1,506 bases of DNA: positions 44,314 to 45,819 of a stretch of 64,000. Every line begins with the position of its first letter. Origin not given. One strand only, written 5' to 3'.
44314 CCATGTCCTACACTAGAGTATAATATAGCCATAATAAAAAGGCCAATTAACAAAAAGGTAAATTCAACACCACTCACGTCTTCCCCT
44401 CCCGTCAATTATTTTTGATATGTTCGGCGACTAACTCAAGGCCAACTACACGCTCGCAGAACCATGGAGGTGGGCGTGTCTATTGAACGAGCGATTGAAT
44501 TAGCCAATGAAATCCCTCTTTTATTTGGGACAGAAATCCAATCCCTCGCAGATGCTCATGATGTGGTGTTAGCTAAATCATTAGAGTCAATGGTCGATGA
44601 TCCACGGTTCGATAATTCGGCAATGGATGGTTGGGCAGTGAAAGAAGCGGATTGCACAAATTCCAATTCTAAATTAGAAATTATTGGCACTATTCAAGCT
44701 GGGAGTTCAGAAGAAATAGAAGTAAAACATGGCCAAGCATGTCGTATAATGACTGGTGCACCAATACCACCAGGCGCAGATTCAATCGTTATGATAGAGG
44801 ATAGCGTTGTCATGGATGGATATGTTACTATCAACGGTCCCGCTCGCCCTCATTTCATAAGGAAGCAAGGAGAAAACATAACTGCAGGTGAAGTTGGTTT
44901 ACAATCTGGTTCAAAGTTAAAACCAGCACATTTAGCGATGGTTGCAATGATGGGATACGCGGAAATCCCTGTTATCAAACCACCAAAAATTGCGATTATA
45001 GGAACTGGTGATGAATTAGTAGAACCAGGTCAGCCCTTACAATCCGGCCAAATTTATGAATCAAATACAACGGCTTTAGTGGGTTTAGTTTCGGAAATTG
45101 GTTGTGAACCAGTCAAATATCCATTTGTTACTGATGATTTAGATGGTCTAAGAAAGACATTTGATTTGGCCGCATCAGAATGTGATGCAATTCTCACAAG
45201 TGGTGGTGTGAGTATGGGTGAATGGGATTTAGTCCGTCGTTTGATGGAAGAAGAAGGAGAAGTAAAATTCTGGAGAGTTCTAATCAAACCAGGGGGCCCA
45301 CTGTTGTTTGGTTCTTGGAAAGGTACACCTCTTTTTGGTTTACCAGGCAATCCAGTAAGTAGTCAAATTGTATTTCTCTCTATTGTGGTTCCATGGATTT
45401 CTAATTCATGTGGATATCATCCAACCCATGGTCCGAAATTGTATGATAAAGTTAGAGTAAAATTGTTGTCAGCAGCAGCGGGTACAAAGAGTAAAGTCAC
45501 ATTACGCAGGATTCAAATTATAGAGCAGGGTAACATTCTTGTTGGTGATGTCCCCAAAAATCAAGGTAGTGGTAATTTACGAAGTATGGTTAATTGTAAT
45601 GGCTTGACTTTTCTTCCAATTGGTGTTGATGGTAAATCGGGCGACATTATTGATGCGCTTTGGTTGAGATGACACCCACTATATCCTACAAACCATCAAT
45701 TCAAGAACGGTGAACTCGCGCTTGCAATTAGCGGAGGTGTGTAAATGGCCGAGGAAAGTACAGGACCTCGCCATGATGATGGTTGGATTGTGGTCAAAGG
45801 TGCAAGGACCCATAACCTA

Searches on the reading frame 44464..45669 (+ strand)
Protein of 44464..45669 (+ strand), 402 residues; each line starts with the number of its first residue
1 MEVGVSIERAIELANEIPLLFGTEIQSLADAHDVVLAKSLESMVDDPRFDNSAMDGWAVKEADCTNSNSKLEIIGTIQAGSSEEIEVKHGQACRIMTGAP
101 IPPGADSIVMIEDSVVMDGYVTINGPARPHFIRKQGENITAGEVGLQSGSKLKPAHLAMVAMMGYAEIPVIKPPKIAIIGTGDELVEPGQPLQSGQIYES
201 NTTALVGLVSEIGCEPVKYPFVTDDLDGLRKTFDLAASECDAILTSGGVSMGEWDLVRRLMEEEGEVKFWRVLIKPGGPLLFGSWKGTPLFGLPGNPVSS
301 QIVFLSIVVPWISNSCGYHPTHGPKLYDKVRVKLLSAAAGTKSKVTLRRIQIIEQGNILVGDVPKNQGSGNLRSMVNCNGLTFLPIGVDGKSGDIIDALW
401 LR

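Call 61: search_protein_families(library=pfam, proteins=[window:44464-45669:+], max_evalue=0.00001)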
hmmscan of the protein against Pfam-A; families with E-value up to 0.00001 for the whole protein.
window:44464-45669:+ (402 aa): 2 families
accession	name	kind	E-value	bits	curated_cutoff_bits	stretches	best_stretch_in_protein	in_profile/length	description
PF03453.22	MoeA_N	-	2.3e-36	125.3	30.8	1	6-164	2-160/160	MoeA N-terminal region (domain I and II)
PF00994.29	MoCF_biosynth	-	1.6e-27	96.5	26.6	1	177-312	1-142/144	Probable molybdopterin binding domain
